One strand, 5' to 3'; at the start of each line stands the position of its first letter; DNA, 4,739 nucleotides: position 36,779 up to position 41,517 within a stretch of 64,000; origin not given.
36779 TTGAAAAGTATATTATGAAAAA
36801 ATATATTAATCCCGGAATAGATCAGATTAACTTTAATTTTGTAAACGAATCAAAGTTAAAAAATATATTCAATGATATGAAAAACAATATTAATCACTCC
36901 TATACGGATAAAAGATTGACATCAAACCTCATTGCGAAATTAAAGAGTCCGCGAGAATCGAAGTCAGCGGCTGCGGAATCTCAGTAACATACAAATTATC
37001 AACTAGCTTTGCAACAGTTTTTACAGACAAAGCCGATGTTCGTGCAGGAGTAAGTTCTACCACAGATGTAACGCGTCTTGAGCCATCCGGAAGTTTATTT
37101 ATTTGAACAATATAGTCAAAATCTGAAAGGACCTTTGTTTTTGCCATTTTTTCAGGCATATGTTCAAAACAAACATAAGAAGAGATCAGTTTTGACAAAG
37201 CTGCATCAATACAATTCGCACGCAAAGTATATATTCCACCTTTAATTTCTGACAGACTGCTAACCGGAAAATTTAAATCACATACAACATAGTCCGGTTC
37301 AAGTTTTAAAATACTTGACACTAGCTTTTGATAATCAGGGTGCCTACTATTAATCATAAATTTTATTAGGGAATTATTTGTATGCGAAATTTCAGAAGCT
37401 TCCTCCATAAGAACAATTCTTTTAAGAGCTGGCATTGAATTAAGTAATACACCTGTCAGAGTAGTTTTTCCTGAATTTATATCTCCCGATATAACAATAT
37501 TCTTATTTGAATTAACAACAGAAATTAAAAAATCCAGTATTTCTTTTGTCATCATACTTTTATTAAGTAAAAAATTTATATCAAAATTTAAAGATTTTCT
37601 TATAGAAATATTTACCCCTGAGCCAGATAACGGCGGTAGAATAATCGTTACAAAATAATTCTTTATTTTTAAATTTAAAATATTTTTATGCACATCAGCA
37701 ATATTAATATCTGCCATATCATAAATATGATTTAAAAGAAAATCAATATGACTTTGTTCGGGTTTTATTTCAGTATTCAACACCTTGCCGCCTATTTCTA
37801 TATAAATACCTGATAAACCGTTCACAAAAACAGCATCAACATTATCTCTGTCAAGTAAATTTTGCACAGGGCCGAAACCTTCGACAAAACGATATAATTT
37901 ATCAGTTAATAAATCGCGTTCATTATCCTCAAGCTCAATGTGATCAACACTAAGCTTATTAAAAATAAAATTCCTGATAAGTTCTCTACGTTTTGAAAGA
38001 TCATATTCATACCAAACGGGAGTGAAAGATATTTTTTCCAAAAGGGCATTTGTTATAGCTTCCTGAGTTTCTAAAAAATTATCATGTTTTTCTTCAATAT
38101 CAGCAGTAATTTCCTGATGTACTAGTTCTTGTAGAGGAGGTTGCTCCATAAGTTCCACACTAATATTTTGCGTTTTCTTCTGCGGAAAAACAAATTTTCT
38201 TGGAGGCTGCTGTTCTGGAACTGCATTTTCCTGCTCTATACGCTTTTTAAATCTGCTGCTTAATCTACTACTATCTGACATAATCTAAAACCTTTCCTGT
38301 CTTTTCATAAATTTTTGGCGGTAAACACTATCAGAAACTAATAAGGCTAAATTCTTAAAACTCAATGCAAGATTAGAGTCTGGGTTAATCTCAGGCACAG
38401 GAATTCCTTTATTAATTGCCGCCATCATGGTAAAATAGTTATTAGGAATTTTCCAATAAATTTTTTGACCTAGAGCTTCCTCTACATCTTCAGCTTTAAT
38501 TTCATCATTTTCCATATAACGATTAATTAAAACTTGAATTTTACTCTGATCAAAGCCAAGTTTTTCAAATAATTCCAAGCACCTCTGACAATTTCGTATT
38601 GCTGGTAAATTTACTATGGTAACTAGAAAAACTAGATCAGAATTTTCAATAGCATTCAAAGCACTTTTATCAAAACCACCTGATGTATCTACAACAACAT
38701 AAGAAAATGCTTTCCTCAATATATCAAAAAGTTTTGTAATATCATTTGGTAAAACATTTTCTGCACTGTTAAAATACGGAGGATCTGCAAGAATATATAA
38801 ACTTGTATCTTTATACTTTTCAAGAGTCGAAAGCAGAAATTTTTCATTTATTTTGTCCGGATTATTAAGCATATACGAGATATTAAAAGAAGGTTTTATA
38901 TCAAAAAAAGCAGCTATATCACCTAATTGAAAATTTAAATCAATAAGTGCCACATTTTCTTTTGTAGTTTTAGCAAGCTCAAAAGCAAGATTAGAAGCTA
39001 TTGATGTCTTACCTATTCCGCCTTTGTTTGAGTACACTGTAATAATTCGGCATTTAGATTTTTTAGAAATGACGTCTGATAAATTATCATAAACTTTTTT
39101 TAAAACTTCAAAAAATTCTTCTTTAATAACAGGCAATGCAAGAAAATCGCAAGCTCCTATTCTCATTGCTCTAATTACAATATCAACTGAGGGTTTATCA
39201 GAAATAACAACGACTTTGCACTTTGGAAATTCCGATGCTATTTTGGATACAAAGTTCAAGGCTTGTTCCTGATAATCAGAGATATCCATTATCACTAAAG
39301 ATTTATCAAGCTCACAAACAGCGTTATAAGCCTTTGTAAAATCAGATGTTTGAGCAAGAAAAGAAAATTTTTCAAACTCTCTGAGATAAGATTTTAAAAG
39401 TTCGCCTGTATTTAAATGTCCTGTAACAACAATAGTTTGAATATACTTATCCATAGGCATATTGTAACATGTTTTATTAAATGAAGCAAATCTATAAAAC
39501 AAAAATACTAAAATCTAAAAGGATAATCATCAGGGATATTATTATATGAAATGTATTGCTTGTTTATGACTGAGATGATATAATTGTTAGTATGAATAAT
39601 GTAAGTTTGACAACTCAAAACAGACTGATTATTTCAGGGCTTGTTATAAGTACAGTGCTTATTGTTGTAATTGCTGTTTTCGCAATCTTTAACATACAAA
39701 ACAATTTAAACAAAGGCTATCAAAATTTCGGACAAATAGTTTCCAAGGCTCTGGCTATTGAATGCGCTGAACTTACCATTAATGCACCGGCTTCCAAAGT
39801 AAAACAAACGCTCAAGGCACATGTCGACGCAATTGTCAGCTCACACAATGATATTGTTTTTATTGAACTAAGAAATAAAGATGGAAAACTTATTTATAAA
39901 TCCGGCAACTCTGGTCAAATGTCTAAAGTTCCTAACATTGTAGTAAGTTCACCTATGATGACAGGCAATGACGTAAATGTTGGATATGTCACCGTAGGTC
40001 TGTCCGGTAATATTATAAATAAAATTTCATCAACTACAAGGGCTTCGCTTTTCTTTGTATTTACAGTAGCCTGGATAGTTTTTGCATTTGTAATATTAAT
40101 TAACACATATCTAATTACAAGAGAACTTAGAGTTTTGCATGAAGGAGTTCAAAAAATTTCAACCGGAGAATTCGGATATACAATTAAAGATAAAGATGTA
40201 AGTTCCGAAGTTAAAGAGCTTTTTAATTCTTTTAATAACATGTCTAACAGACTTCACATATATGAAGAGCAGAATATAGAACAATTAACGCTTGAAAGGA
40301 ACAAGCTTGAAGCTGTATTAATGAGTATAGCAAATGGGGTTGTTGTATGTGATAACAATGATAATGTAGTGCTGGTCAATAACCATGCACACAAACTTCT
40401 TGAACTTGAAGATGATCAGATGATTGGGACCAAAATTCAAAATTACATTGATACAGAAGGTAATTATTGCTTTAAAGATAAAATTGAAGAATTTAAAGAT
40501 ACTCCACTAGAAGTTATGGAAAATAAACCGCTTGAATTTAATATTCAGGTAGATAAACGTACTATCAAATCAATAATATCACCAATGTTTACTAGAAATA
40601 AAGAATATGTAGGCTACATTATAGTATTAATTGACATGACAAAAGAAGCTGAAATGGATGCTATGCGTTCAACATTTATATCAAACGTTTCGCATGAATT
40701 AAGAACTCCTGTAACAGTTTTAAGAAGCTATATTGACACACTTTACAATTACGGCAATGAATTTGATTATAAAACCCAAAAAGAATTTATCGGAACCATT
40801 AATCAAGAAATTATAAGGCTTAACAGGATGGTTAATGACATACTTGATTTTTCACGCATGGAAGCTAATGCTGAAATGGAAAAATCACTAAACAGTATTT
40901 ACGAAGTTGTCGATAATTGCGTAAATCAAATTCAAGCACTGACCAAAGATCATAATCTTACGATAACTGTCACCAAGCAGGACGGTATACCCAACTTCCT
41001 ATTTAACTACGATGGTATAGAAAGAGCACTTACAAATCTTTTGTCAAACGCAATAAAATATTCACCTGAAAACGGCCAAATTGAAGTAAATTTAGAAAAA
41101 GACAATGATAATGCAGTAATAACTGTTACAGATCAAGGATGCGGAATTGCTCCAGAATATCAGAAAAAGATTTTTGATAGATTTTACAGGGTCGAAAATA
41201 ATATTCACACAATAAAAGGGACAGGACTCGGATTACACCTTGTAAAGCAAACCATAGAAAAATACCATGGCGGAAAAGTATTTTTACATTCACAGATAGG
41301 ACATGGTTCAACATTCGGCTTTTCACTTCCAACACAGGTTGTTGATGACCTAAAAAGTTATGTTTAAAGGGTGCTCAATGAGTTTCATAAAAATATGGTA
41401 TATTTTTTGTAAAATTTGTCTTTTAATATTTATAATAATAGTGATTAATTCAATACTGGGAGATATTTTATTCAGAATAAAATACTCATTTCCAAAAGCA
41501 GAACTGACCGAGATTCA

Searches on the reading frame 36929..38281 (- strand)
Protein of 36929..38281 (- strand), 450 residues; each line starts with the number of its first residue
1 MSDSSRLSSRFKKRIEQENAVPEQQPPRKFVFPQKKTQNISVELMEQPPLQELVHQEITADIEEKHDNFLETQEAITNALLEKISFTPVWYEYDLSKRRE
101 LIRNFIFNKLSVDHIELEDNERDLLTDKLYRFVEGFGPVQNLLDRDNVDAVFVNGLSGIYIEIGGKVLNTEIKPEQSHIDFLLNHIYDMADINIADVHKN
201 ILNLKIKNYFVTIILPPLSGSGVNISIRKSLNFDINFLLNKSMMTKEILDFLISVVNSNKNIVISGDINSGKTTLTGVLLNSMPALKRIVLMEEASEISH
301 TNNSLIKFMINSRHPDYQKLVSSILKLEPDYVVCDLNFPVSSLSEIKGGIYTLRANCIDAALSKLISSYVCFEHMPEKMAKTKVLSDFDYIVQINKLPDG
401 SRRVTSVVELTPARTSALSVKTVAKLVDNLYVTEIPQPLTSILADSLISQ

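Call 24: search_protein_families(library=ncbifam, proteins=[window:36929-38281:-], max_evalue=0.001)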
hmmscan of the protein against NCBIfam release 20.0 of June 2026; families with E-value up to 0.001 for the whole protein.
window:36929-38281:- (450 aa): 9 families
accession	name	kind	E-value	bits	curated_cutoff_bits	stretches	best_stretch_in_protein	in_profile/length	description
TIGR03819.1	heli_sec_ATPase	hypoth_equivalog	6e-21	75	373.15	1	126-407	42-338/340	TadA family conjugal transfer-associated ATPase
TIGR02788.1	VirB11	equivalog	7.7e-21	74.4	249.95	1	241-406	126-305/308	P-type DNA transfer ATPase VirB11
TIGR02782.1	TrbB_P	equivalog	4.6e-20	72.1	304.55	1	141-411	16-294/303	P-type conjugative transfer ATPase TrbB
NF010475.0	PRK13900.1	equivalog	5.2e-19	68.5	389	1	234-408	135-323/333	type IV secretion system ATPase VirB11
NF010407.0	PRK13833.1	subfamily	9.5e-15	54.8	499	1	206-418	90-308/323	conjugal transfer protein TrbB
NF010469.0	PRK13894.1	subfamily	9.5e-13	48.2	508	1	232-411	122-308/320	conjugal transfer ATPase TrbB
NF058587.1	archaellum_moto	equivalog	9e-09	34.6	550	1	54-333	81-355/527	archaellum flagellar ATPase motor FlaI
NF010425.0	PRK13851.1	equivalog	2e-05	23.6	461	1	246-309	149-212/344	type IV secretion system protein VirB11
NF041000.1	ATPase_ComGA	equivalog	4.3e-05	22.7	300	1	247-333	115-203/267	competence type IV pilus ATPase ComGA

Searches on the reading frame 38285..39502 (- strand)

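Call 24: search_protein_families(library=ncbifam, proteins=[window:38285-39502:-], max_evalue=0.001)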
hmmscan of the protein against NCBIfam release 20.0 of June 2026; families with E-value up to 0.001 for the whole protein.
window:38285-39502:- (405 aa): 38 families (the best 25 are shown)
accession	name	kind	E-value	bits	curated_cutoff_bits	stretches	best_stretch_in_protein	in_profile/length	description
TIGR01968.1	minD_bact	equivalog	1.1e-25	90.5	212.9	1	152-397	2-245/261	septum site-determining protein MinD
TIGR01969.1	minD_arch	subfamily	1.4e-19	70.2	201.75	1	152-401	1-242/251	cell division ATPase MinD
NF041546.1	ParA_partition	equivalog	7.1e-14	51.8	180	2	153-192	1-39/203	ParA family partition ATPase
TIGR03815.1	CpaE_hom_Actino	equivalog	1e-13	51.2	154.45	1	85-354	52-307/340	septum site-determining protein Ssd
NF008079.0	PRK10818.1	equivalog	6.9e-10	38.7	508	1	151-369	2-227/270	septum site-determining protein MinD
TIGR03371.1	cellulose_yhjQ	equivalog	2.6e-09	37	157.85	1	153-190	3-39/246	cellulose biosynthesis protein BcsQ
NF041136.1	MrpORP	equivalog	5.9e-08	32.4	450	1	153-204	7-57/365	iron-sulfur cluster carrier protein MrpORP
NF007750.0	PRK10430.1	equivalog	1.4e-07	31.3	262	1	24-137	5-120/239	two-component system response regulator DcuR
NF047398.1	AAA_KGGVGR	domain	4.9e-07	30.3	90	1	151-190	2-40/190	KGGVGR-motif variant AAA ATPase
TIGR03018.1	pepcterm_TyrKin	hypoth_equivalog_domain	7.2e-07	28.7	230.65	1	126-226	11-110/207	XrtA-associated tyrosine autokinase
TIGR01818.1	ntrC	equivalog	9.8e-07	27.9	558.6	1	52-138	28-114/463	nitrogen regulation protein NR(I)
NF051870.1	NAssimRespRegNtrX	equivalog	1.1e-06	27.8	600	1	52-183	31-162/452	nitrogen assimilation response regulator NtrX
NF001965.0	PRK00742.1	subfamily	1.2e-06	28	293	1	21-153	4-135/357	chemotaxis-specific protein-glutamate methyltransferase CheB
NF009206.0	PRK12555.1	subfamily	1.7e-06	27.3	342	1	30-129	10-110/340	chemotaxis-specific protein-glutamate methyltransferase CheB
NF052445.1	RespRegMctR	equivalog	2.6e-06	27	300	1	21-139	2-120/205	two-component system response regulator MctR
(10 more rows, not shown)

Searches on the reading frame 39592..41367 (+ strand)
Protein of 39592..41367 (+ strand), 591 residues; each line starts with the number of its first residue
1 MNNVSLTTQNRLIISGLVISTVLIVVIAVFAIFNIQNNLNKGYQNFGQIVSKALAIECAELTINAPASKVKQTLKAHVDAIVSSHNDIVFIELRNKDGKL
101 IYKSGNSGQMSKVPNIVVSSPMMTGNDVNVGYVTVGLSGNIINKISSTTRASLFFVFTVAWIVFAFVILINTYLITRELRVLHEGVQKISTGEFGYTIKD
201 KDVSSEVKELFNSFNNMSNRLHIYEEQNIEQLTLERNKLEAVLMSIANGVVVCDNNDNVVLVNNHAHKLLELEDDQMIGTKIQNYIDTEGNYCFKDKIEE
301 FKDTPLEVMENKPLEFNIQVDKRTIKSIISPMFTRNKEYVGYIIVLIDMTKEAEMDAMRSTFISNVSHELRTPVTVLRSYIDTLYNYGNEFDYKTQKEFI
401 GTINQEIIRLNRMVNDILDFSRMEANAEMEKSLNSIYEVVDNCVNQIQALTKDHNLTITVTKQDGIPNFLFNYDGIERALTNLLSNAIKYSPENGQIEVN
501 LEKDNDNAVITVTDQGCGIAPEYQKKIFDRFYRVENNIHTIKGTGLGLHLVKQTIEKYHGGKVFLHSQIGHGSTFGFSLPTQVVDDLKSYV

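Call 7: search_protein_families(library=pfam, proteins=[window:39592-41367:+], max_evalue=0.01)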
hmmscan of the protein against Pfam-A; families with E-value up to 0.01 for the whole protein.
window:39592-41367:+ (591 aa): 14 families
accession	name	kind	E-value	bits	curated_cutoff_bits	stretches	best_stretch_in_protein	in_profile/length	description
PF02518.31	HATPase_c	-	3.6e-29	101.9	26.4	1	474-581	4-109/111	Histidine kinase-, DNA gyrase B-, and HSP90-like ATPase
PF00512.31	HisKA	-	2.5e-18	66.3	26.9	1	358-425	1-65/66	His Kinase A (phospho-acceptor) domain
PF13426.13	PAS_9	-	5.1e-09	36.8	27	1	248-351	2-103/103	PAS domain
PF00672.30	HAMP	-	4.1e-07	30.6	25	1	174-222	5-52/53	HAMP domain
PF12860.13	PAS_7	-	2.1e-05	25.1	27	1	244-352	2-110/115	PAS fold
PF00989.32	PAS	-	2.5e-05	24.7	22.6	1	238-346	2-110/113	PAS fold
PF13188.13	PAS_8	-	5.2e-05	23.4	21.8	1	237-301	1-61/65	PAS domain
PF13581.12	HATPase_c_2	-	5.7e-05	23.6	27.4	1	476-557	32-111/127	Histidine kinase-like ATPase domain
PF13596.12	PAS_10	-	0.00011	23.2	22.1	1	239-350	1-106/106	PAS domain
PF14501.12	HATPase_c_5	-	0.00036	20.8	22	1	476-560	6-84/102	GHKL domain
PF24820.1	Diguanyl_cycl_sensor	-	0.00041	20.7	28.1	1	245-317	4-78/109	Diguanylate cyclase-like sensor domain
PF17334.7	CsgA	-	0.00079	20.6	25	1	383-439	24-81/83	Minor curli fiber component A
PF08448.16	PAS_4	-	0.0015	19.1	23.1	1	245-353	3-109/110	PAS fold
PF13589.12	HATPase_c_3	-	0.0049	17.3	25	0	476-531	3-56/137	Histidine kinase-, DNA gyrase B-, and HSP90-like ATPase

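Call 24: search_protein_families(library=ncbifam, proteins=[window:39592-41367:+], max_evalue=0.001)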
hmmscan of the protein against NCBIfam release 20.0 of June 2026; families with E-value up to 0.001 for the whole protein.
window:39592-41367:+ (591 aa): 84 families (the best 25 are shown)
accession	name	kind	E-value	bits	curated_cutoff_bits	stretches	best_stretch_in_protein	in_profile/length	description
NF045911.1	TCSHisKinNblS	equivalog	6.2e-101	338.6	1000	1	123-580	152-619/621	two-component system sensor histidine kinase NblS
NF033092.0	HK_WalK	equivalog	3e-85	287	725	1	40-580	67-593/594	cell wall metabolism sensor histidine kinase WalK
NF046044.1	PnpS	equivalog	2.1e-78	264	400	1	184-580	7-390/390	two-component system histidine kinase PnpS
TIGR02966.1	phoR_proteo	equivalog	2.4e-70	237.2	334.2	1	236-578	5-332/333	phosphate regulon sensor histidine kinase PhoR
NF047874.1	MASE3_PAS_HK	subfamily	3.8e-61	207.7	560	1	147-586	170-630/655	MASE3 domain-containing sensor histidine kinase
NF033093.1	HK_VicK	exception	1.7e-59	201.7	680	1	149-582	10-436/448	cell wall metabolism sensor histidine kinase VicK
NF008468.0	PRK11360.1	equivalog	3e-55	187.7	646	1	115-583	161-610/616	two-component system sensor histidine kinase AtoS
TIGR01386.1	cztS_silS_copS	subfamily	6.9e-50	170.3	292.55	2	360-580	242-457/457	heavy metal sensor histidine kinase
NF040691.1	MtrAB_MtrB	equivalog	3.1e-48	165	450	1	351-586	263-497/507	MtrAB system histidine kinase MtrB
NF041735.1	hist_kin_RppB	equivalog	3.9e-46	157.7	400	1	361-580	218-438/438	two-component system sensor histidine kinase RppB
NF008235.0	PRK11006.1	equivalog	1.6e-44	152.5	390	1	237-585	98-427/431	phosphate regulon sensor histidine kinase PhoR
NF008312.0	PRK11100.1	equivalog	3.5e-44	151.4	356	2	351-580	248-473/477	two-component system sensor histidine kinase CreC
NF045595.1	HK_scytonemin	equivalog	8.5e-42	143.4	865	1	353-581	409-635/637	scytonemin biosynthesis sensor histidine kinase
TIGR02956.1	TMAO_torS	equivalog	1.2e-40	139.5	676.5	1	358-583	463-684/967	TMAO reductase system sensor histidine kinase/response regulator TorS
NF053855.1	HisKinPhoRBctds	equivalog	2e-37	128.9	500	1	153-579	163-581/583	two-component system sensor histidine kinase PhoR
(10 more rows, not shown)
